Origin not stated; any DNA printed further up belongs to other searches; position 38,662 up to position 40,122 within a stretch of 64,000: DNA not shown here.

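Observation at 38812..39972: Secreted lipoprotein with a C3/VIP2-type ADP-ribosyltransferase domain carrying Y-x-E instead of (Q/E)-x-E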

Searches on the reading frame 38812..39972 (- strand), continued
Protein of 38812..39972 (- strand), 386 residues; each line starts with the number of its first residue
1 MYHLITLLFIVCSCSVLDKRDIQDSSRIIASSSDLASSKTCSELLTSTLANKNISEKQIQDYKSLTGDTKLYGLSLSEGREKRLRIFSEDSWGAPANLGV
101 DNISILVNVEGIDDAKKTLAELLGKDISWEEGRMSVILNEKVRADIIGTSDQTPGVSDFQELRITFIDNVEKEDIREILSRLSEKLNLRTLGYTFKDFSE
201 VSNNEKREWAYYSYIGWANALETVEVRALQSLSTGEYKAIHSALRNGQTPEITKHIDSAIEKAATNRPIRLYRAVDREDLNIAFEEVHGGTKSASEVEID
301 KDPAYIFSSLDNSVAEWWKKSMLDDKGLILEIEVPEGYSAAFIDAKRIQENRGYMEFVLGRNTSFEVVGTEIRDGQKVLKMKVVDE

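Call 71: search_protein_families(library=padloc, proteins=[P0001, P0002, P0009, P0012], max_evalue=0.01)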
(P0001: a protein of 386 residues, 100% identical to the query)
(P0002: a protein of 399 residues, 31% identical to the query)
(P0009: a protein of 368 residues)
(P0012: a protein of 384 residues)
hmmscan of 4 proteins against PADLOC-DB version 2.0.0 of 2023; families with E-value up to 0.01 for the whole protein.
P0001 (386 aa): 0 families

P0002 (399 aa): 0 families

P0009 (368 aa): 0 families

P0012 (384 aa): 0 families

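Call 74: list_cluster_members(proteins=[P0002, P0004, P0005, P0007, P0008, P0009, P0011, P0013, P0016, P0017])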
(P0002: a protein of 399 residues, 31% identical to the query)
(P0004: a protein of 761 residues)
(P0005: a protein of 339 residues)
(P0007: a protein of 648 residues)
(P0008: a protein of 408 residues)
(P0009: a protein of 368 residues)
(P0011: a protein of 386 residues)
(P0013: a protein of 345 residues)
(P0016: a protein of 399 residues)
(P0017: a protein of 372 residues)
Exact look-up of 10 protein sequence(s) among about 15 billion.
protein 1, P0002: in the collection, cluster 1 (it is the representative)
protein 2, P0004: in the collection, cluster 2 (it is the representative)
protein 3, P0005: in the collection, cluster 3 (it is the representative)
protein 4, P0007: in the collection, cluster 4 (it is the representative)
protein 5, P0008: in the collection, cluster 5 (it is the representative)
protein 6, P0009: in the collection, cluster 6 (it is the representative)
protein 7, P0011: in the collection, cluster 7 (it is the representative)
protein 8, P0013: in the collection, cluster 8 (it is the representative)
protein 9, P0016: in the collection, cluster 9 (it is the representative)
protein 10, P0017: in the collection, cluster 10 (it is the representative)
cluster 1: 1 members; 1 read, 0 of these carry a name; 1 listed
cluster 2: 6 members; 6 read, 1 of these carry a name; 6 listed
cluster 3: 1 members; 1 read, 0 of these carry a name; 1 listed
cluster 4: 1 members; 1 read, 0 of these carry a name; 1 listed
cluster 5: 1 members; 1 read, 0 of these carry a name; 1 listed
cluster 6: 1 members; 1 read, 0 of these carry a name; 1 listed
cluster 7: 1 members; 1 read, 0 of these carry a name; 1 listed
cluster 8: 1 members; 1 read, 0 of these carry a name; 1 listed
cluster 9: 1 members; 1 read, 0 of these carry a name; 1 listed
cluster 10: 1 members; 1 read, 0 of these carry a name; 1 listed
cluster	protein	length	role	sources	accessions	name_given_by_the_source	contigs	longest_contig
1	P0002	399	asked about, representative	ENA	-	-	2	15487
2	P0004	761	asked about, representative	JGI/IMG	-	-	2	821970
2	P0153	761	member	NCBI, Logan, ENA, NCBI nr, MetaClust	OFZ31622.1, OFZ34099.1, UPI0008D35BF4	MAG: hypothetical protein A2622_03325 [Bdellovibrionales bacterium ... | status=active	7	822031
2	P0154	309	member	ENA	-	-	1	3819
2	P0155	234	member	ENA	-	-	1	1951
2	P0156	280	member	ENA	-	-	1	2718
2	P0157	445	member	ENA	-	-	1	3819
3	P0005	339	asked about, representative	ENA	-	-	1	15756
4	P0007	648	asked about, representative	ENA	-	-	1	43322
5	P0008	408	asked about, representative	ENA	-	-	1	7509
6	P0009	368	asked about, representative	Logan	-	-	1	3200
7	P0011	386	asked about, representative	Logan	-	-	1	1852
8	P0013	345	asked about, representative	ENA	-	-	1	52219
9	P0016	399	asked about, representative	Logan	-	-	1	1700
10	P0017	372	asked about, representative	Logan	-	-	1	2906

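Call 75: find_encoding_contigs(protein=P0013, flank=7000, max_places=1)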
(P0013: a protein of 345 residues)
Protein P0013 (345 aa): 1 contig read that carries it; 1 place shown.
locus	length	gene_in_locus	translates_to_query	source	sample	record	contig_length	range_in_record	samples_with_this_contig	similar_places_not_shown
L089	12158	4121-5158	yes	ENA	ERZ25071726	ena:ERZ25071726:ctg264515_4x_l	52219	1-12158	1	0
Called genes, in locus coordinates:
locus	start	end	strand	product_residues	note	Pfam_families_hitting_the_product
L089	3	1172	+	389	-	?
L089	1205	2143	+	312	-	PF01565:FAD_binding_4, PF02873:MurB_C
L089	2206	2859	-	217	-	-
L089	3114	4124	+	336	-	-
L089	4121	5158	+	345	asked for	PF03496:ADPrib_exo_Tox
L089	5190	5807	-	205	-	PF13580:SIS_2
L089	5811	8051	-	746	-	PF00580:UvrD-helicase, PF01443:Viral_helicase1 (faint), PF13245:AAA_19, PF13604:AAA_30 (faint), PF13361:UvrD_C, PF13538:UvrD_C_2 (faint), PF21196:PcrA_UvrD_tudor (weak)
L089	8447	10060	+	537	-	PF00270:DEAD, PF04851:ResIII (weak), PF00271:Helicase_C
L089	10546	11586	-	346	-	PF00365:PFK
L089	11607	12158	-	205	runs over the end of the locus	PF13036:LpoB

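Call 76: find_encoding_contigs(protein=P0007, flank=7000, max_places=1)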
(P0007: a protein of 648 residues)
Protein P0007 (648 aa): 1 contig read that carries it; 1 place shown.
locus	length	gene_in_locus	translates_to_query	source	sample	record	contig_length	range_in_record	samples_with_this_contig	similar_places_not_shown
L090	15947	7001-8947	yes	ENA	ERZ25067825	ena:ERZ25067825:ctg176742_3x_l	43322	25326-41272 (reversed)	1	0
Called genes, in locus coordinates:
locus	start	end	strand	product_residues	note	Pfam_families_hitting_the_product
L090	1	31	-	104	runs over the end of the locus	-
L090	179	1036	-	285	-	-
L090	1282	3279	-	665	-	PF00350:Dynamin_N, PF01926:MMR_HSR1 (faint)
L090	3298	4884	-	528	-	PF00350:Dynamin_N, PF01926:MMR_HSR1 (weak)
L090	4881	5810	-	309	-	PF00004:AAA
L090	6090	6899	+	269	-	-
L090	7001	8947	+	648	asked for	PF03496:ADPrib_exo_Tox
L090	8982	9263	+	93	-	-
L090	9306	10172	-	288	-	PF00089:Trypsin, PF13365:Trypsin_2 (weak)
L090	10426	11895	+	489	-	-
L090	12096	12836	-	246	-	-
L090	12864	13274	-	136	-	-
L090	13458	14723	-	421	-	PF07007:LprI (faint)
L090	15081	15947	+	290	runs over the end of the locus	-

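Call 79: search_dna_similar(query=P0001, collection=plasmids, mode=protein, max_evalue=0.001, max_rows=15)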
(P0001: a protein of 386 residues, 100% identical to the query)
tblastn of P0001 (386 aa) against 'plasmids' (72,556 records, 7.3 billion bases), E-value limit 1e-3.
Records with a match: 12; places in all: 14; records where one place covers at least 80% of the query: 0.
Best place of each record, by identity: <60% 12.
By first word of the organism name: Bacillus 12.
By predicted mobility (MOB-suite, as given by PLSDB): non-mobilizable 11; conjugative 1.
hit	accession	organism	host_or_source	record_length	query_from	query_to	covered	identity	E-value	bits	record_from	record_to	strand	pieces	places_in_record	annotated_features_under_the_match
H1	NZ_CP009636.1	Bacillus cereus 03BB108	Dust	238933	196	381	48%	27.4%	2e-4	51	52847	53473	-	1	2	ADP-ribosyltransferase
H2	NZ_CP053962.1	Bacillus cereus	-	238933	196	381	48%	27.4%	2e-4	51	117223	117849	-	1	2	ADP-ribosyltransferase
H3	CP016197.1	Bacillus thuringiensis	organism,soil sample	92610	207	381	45%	28.1%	3e-6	57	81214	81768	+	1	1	hypothetical protein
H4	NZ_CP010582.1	Bacillus thuringiensis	whole organism,soil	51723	208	372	43%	24.6%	6e-5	53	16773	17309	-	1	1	ADP-ribosyltransferase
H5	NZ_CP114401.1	Bacillus thuringiensis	liquid culture,Bacillus thuringiensis ...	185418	208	372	43%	24.6%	6e-5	53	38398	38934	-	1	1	ADP-ribosyltransferase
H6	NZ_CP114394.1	Bacillus thuringiensis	liquid culture,Bacillus thuringiensis ...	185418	208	372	43%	24.6%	6e-5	53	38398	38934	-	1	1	ADP-ribosyltransferase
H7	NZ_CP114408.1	Bacillus thuringiensis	liquid culture,Bacillus thuringiensis ...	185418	208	372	43%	24.6%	6e-5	53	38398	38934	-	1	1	ADP-ribosyltransferase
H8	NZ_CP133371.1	Bacillus thuringiensis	Tenebrio molitor,liquid culture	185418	208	372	43%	24.6%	6e-5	53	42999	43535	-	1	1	ADP-ribosyltransferase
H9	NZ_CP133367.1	Bacillus thuringiensis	Tenebrio molitor,liquid culture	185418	208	372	43%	24.6%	6e-5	53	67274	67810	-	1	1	ADP-ribosyltransferase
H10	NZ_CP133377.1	Bacillus thuringiensis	Tenebrio molitor,liquid culture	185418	208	372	43%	24.6%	6e-5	53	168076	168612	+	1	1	ADP-ribosyltransferase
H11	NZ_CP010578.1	Bacillus thuringiensis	whole organism,soil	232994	208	372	43%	24.6%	6e-5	53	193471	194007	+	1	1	ADP-ribosyltransferase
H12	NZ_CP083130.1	Bacillus thuringiensis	whole organism,Biopesticide Novodor 3FC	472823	208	372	43%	24.6%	6e-5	53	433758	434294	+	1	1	ADP-ribosyltransferase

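Call 80: search_dna_similar(query=P0001, collection=phages, mode=protein, max_evalue=0.001, max_rows=15)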
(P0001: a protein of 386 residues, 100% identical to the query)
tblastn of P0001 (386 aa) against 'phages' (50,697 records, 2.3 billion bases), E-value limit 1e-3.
No match.
